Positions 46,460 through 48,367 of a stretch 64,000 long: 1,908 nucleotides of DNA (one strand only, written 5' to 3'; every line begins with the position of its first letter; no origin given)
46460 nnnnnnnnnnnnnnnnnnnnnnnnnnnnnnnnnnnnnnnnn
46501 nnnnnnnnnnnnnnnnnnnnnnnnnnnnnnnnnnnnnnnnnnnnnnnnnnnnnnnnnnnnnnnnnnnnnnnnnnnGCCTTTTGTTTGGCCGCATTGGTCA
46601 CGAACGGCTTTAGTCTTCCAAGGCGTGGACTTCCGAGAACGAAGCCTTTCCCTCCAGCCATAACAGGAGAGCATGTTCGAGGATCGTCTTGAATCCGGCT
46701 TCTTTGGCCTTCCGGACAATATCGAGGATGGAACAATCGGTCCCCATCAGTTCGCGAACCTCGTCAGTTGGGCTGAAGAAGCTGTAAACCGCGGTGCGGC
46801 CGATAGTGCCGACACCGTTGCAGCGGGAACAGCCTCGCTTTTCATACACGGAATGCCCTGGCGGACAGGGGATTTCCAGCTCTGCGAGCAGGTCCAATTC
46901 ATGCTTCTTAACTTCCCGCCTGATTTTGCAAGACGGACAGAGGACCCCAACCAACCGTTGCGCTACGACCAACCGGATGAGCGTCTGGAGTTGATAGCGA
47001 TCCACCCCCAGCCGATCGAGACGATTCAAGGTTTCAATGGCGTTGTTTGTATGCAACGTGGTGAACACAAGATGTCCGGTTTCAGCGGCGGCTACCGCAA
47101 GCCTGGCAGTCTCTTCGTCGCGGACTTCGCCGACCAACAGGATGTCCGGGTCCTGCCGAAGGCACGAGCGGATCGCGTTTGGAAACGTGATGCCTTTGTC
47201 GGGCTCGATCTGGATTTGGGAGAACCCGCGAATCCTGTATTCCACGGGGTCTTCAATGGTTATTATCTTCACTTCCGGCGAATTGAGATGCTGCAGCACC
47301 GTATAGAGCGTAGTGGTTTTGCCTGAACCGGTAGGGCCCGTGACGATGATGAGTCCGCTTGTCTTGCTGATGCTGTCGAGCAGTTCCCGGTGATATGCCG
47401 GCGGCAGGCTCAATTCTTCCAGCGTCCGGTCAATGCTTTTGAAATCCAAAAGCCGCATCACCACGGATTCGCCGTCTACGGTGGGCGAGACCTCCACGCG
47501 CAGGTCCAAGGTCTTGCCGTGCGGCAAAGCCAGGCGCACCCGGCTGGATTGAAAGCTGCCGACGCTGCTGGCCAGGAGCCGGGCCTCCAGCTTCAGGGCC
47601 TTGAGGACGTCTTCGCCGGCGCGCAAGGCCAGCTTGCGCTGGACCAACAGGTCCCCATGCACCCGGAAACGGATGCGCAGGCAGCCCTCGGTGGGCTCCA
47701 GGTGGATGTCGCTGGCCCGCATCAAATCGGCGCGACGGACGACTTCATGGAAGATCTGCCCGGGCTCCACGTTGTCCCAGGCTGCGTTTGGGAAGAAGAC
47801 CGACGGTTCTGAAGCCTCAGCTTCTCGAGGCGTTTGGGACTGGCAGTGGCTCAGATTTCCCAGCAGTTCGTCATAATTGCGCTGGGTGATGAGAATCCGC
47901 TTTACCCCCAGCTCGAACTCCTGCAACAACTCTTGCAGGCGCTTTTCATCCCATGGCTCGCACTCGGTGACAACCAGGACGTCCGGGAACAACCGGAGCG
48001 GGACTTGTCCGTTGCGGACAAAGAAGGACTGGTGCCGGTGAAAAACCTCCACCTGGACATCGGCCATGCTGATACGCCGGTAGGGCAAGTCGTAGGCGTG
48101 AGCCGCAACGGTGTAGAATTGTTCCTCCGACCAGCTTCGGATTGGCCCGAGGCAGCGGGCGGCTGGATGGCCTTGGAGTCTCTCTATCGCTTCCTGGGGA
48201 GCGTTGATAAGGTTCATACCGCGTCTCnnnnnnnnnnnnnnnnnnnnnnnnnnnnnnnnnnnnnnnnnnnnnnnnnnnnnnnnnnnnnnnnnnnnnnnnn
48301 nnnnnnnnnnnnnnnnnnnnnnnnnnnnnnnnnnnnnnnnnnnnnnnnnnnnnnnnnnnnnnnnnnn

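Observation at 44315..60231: Helicase-dense 16-kb coupled module with an orphan PilB/GspE-class ATPase: candidate undescribed nucleic-acid-handling system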

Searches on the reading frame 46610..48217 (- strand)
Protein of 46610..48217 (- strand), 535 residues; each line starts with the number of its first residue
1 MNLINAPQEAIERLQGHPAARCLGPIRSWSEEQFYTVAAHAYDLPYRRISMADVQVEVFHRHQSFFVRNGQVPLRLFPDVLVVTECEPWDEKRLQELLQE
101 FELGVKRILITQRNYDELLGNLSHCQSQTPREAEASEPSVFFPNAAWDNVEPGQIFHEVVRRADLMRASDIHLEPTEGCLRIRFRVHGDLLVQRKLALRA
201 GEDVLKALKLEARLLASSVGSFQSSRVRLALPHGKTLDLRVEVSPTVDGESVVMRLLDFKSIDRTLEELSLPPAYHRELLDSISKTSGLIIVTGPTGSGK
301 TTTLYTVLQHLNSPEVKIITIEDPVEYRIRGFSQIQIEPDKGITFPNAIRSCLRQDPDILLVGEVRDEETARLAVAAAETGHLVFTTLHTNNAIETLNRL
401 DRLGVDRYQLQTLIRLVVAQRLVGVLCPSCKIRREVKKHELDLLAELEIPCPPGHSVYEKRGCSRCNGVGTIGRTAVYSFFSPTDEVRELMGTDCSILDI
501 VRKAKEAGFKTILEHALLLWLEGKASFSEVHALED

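Call 6: search_protein_families(library=pfam, proteins=[window:46610-48217:-], max_evalue=0.1)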
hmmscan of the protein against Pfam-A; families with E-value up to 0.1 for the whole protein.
window:46610-48217:- (535 aa): 24 families
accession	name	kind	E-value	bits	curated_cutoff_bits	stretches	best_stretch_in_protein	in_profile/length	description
PF00437.27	T2SSE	-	1.4e-101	340.3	24.9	1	157-530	13-368/370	Type II/IV secretion system protein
PF13401.12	AAA_22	-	2.1e-05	25.3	27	1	285-324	3-42/130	AAA domain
PF25199.1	nSTAND_NTPase5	-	0.00018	21.8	34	1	284-329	38-84/145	Novel STAND NTPase 5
PF13191.12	AAA_16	-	0.00021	22.3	32.6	1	278-318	14-55/167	AAA ATPase domain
PF20720.3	nSTAND3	-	0.00042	20.5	27.2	1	283-326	13-56/155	Novel STAND NTPase 3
PF13173.12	AAA_14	-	0.0022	18.4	27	1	289-332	4-48/129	AAA domain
PF13245.12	AAA_19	-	0.0034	18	25.1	1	286-315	10-39/134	AAA domain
PF02492.25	cobW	-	0.0048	16.9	20.7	1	290-320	3-34/180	CobW/HypB/UreG, nucleotide-binding domain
PF13604.12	AAA_30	-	0.0053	16.9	27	1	284-318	15-49/191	AAA domain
PF03266.21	NTPase_1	-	0.0055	17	23.9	1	290-318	2-30/168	NTPase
PF12775.13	AAA_7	-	0.0055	16.7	25.8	1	278-321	24-67/181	P-loop containing dynein motor region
PF13476.12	AAA_23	-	0.011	16.8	27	1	286-304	18-36/201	AAA domain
PF04851.21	ResIII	-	0.011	16.1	22.5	1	277-319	13-57/164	Type III restriction enzyme, res subunit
PF00005.33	ABC_tran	-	0.013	16.5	25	0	289-319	13-43/137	ABC transporter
PF24883.2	NPHP3_N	-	0.017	15.7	24.8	1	284-315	19-50/164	Nephrocystin 3, N-terminal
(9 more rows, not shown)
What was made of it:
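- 46610..48217 (-): g11: PilB/GspE-class hexameric secretion ATPase with all boxes and the tetracysteine Zn motif. It is the best-conserved gene of the block. Pfam T2SSE 1e-101 (call 6).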

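Call 8: search_protein_families(library=padloc, proteins=[window:46610-48217:-], max_evalue=0.01)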
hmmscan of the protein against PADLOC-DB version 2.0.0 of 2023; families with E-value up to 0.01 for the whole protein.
window:46610-48217:- (535 aa): 2 families
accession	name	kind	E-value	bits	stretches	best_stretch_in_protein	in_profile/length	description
PDLC04140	mad8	-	2.9e-05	21.7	1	281-322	18-64/314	mads_8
PDLC04135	mad3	-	0.0083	13.7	0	287-306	22-41/374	mads_3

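Call 9: search_protein_families(library=phrogs, proteins=[window:46610-48217:-], max_evalue=0.01)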
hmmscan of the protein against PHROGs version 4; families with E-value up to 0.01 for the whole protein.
window:46610-48217:- (535 aa): 4 families
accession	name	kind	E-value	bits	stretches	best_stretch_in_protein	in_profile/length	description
phrog_19065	-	unknown function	5.1e-82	277.2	1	157-530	95-485/522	-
phrog_26606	-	unknown function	7.3e-50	170.8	1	157-426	7-270/323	-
phrog_296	-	integration and excision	0.00093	19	1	277-322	308-350/626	DNA transposition protein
phrog_761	-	other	0.0079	16.9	0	289-326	21-58/362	thymidylate kinase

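Call 12: find_encoding_contigs(protein=window:46610-48217:-, flank=10000, max_places=6)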
Protein window:46610-48217:- (535 aa): 15 contigs read that carry it; 6 places shown.
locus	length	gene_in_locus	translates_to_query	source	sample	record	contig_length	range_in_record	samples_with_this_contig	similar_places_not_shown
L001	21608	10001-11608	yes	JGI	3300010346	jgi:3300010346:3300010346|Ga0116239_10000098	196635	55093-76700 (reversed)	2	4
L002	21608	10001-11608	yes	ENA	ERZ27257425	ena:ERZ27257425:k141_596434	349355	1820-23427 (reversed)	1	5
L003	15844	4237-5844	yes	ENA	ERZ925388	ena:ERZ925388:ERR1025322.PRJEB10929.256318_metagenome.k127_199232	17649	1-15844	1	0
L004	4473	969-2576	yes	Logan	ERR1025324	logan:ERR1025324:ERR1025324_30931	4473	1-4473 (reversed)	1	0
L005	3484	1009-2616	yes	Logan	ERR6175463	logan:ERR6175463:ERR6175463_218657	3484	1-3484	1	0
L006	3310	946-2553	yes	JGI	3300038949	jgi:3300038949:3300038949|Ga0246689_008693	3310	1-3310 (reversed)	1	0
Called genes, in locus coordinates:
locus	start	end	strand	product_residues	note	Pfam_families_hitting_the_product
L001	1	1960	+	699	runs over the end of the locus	PF00580:UvrD-helicase, PF13245:AAA_19, PF13604:AAA_30 (faint), PF13361:UvrD_C, PF13538:UvrD_C_2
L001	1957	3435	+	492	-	-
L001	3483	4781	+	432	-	-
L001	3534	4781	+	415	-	-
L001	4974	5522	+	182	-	-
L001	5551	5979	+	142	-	-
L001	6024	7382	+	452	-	-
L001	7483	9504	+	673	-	PF00270:DEAD, PF04851:ResIII, PF18766:SWI2_SNF2, PF00271:Helicase_C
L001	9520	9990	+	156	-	-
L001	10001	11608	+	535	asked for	PF13401:AAA_22 (faint), PF00437:T2SSE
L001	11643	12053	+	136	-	-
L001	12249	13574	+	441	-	-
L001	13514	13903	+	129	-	-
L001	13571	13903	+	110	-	-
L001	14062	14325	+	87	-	-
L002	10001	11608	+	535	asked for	PF13401:AAA_22 (faint), PF00437:T2SSE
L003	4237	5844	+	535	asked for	PF13401:AAA_22 (faint), PF00437:T2SSE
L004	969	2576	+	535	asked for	PF13401:AAA_22 (faint), PF00437:T2SSE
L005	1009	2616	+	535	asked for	PF13401:AAA_22 (faint), PF00437:T2SSE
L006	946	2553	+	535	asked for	PF13401:AAA_22 (faint), PF00437:T2SSE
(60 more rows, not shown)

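Call 15: find_related_loci(query=window:46610-48217:-, collection=viral_contigs, flank=10000)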
Query window:46610-48217:- (535 aa) in viral_contigs; peptide patterns used: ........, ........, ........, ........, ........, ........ (x = any residue, [..] = any of these).
44 stretches matched a pattern, but none encodes a relative of the query by tblastn (E <= 1e-3).

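Call 43: search_protein_families(library=ncbifam, proteins=[window:46610-48217:-], max_evalue=0.01)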
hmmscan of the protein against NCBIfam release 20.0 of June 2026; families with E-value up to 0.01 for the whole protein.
window:46610-48217:- (535 aa): 24 families
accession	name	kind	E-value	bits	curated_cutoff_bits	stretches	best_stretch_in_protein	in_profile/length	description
TIGR02538.1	type_IV_pilB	equivalog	9.4e-111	371.1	675.65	1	28-532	40-560/564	type IV-A pilus assembly ATPase PilB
TIGR02533.1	type_II_gspE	equivalog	3.4e-107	359.1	630.25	1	156-530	113-482/486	type II secretion system ATPase GspE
NF007755.0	PRK10436.1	equivalog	3.8e-96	322.6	617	1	153-531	86-456/465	type II secretion system protein GspE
NF053534.1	T4PilAsmATPsTfpB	equivalog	7.3e-91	305.3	850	1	166-530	215-578/584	type IV pilus assembly ATPase TfpB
NF041000.1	ATPase_ComGA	equivalog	1.3e-69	234.1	300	1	158-423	2-265/267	competence type IV pilus ATPase ComGA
TIGR01420.1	pilT_fam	subfamily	5.7e-53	180.3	319.1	1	157-427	3-264/343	PilT/PilU family type 4a pilus ATPase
TIGR02525.1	plasmid_TraJ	equivalog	2.5e-27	95.8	368.3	1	276-400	138-269/372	plasmid transfer ATPase TraJ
TIGR02524.1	dot_icm_DotB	equivalog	1.1e-22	80.7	463.3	1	259-424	110-286/358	Dot/Icm type IV secretion system ATPase DotB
TIGR02782.1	TrbB_P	equivalog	4.8e-19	68.8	304.55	1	244-406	92-258/303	P-type conjugative transfer ATPase TrbB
NF058587.1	archaellum_moto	equivalog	5.2e-17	61.8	550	1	290-400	278-393/527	archaellum flagellar ATPase motor FlaI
TIGR02788.1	VirB11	equivalog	1e-16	60.9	249.95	1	281-405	139-267/308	P-type DNA transfer ATPase VirB11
TIGR03819.1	heli_sec_ATPase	hypoth_equivalog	1.4e-16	60.6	373.15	1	247-405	137-302/340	TadA family conjugal transfer-associated ATPase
NF010469.0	PRK13894.1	subfamily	2.8e-15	56.5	508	1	278-403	140-267/320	conjugal transfer ATPase TrbB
NF053672.1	bindosome_BasE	exception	6.7e-15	54.8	1000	1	289-415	272-405/512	bindosome assembly system ATPase subunit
NF010407.0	PRK13833.1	subfamily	2.1e-14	53.7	499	1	289-408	146-267/323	conjugal transfer protein TrbB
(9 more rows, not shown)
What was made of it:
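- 46610..48217 (-): NCBIfam PilB 371 bits (cut-off 676) and GspE 359 bits (cut-off 630) (call 43).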

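Call 46: search_dna_similar(query=window:46610-48217:-, collection=phages, mode=protein, max_evalue=0.00001, max_rows=15)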
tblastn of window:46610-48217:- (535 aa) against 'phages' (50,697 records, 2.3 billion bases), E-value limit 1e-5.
Records with a match: 43; places in all: 50; records where one place covers at least 80% of the query: 2.
Best place of each record, by identity: <60% 43.
By first word of the organism name: Bacteriophage 16; Acinetobacter 10; Listeria 6; Salmonella 3; Escherichia 2; Enterococcus 2; Dolichospermum 1; Staphylococcus 1; Microcystis 1; Pseudomonas 1.
By host as written in the record: - 27; Listeria monocytogenes 6; Homo sapiens 2; Escherichia coli O157:H7 ATCC 43895 2; Dolichospermum flos-aquae 1; Staphylococcus aureus 1; Salmonella enterica subsp. enterica serovar Kentucky 1; Enterococcus faecalis 1; and 2 more.
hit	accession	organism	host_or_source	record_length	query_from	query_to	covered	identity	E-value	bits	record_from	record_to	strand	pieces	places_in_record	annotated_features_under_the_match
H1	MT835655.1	Bacteriophage sp.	human fecal samples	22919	8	530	98%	33.9%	6e-65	357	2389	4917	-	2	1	record has no annotation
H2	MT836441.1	Bacteriophage sp.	human fecal samples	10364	72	529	86%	34.0%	2e-60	221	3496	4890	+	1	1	record has no annotation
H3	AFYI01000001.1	Salmonella enterica subsp. enterica serovar Infantis str. ...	Homo sapiens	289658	144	530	72%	37.2%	4e-66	238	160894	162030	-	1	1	type II/IV secretion system protein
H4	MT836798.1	Bacteriophage sp.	human fecal samples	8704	148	533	72%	36.9%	3e-65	235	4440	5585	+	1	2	record has no annotation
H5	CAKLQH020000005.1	Acinetobacter phage MD-2021a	not known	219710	166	531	68%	38.1%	3e-69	247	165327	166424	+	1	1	gspE_1: type II secretion system protein E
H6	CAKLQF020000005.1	Acinetobacter phage MD-2021a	not known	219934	166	531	68%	38.1%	3e-69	247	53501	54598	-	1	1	gspE_1: type II secretion system protein E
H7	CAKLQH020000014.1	Acinetobacter phage MD-2021a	not known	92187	168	530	68%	36.8%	7e-61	223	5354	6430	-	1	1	gspE_2: type II secretion system protein E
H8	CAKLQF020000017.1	Acinetobacter phage MD-2021a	not known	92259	168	530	68%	36.8%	7e-61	223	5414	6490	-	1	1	gspE_2: type II secretion system protein E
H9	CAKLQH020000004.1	Acinetobacter phage MD-2021a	not known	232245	168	530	68%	34.7%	2e-59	218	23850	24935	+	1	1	epsE: general secretion pathway protein E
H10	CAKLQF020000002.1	Acinetobacter phage MD-2021a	not known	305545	168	530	68%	34.7%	2e-59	218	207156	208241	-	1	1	epsE: general secretion pathway protein E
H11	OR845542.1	Escherichia phage ECO95 1-6-1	Escherichia coli O157:H7 ATCC 43895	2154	237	530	55%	40.5%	9e-58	209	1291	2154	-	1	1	record has no annotation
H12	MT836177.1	Bacteriophage sp.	human fecal samples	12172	156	531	70%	30.6%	7e-33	139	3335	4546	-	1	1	record has no annotation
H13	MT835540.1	Bacteriophage sp.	human fecal samples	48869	158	523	68%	30.7%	2e-30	132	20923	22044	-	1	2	record has no annotation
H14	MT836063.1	Bacteriophage sp.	human fecal samples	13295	154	477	61%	33.7%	2e-33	141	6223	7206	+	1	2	record has no annotation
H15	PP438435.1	Dolichospermum phage Dfl-JY45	Dolichospermum flos-aquae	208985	167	524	67%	29.7%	1e-30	133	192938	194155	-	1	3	hypothetical protein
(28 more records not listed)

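Call 57: find_homologous_proteins(query=window:46610-48217:-, max_evalue=1e-50)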
Query window:46610-48217:- (535 aa): 7933 proteins with E <= 1e-50 among 8000 candidates; the best 120 are listed.
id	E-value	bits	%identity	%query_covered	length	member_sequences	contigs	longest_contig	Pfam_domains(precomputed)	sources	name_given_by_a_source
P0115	0.0e+0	1197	99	100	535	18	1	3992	PF00437.27,PF13401.13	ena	-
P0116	0.0e+0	1056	86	100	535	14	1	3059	PF00437.27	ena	-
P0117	0.0e+0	1053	86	100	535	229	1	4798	PF00437.27,PF25199.2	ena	-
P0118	0.0e+0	1035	85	100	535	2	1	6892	PF00437.27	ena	-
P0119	4.7e-292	987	80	100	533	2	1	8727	PF00437.27,PF13401.13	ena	-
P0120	3.8e-290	981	79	100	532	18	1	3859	PF00437.27,PF13401.13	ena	-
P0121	5.7e-289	977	80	100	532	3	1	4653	PF00437.27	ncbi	-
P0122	3.1e-288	975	79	100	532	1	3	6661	PF00437.27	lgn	-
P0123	3.3e-288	974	79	100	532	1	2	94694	PF00437.27,PF25199.2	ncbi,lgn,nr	ncbi:MAG: Flp pilus assembly complex ATPase component TadA [Verrucomicrobia bacterium]|nr:Flp pilus 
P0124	7.9e-288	973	79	100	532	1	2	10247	PF00437.27,PF25199.2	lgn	-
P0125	4.2e-287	971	79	100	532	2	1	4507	PF00437.27,PF13401.13,PF25199.2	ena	-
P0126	2.2e-284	962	79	100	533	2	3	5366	PF00437.27,PF13401.13,PF25199.2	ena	-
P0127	4.3e-284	961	79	100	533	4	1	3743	PF00437.27,PF13401.13,PF25199.2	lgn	-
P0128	6.4e-284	960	78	100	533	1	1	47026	PF00437.27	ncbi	-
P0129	7.5e-284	960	78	100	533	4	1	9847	PF00437.27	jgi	-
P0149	1.2e-159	550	52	96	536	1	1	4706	PF05157.21,PF00437.27,PF13401.13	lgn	-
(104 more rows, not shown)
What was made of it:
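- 46610..48217 (-): Full-length module-type hits score at least 823 bits at 67% identity or more; one intermediate has 52%; canonical full-length GspE/PilB score about 300 bits at 45% or less (call 57).
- Closest known: Type IV pilus and type II secretion extension ATPases. Different: It scores below both equivalog cut-offs (371 against 676; 359 against 630) and forms a separate clade (call 57).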

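Call 58: find_encoding_contigs(protein=P0149, flank=10000, max_places=2)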
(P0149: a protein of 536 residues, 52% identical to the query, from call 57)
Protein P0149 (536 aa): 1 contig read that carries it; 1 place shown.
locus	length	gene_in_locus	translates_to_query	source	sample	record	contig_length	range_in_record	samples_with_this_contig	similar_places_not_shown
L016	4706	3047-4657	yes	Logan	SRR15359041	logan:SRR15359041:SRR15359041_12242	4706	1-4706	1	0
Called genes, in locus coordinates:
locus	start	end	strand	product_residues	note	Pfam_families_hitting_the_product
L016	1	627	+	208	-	?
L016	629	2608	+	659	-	PF00176:SNF2-rel_dom (faint), PF00270:DEAD, PF04851:ResIII, PF18766:SWI2_SNF2 (weak), PF00271:Helicase_C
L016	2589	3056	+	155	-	-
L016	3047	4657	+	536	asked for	PF05157:MshEN (weak), PF00437:T2SSE, PF13401:AAA_22 (faint)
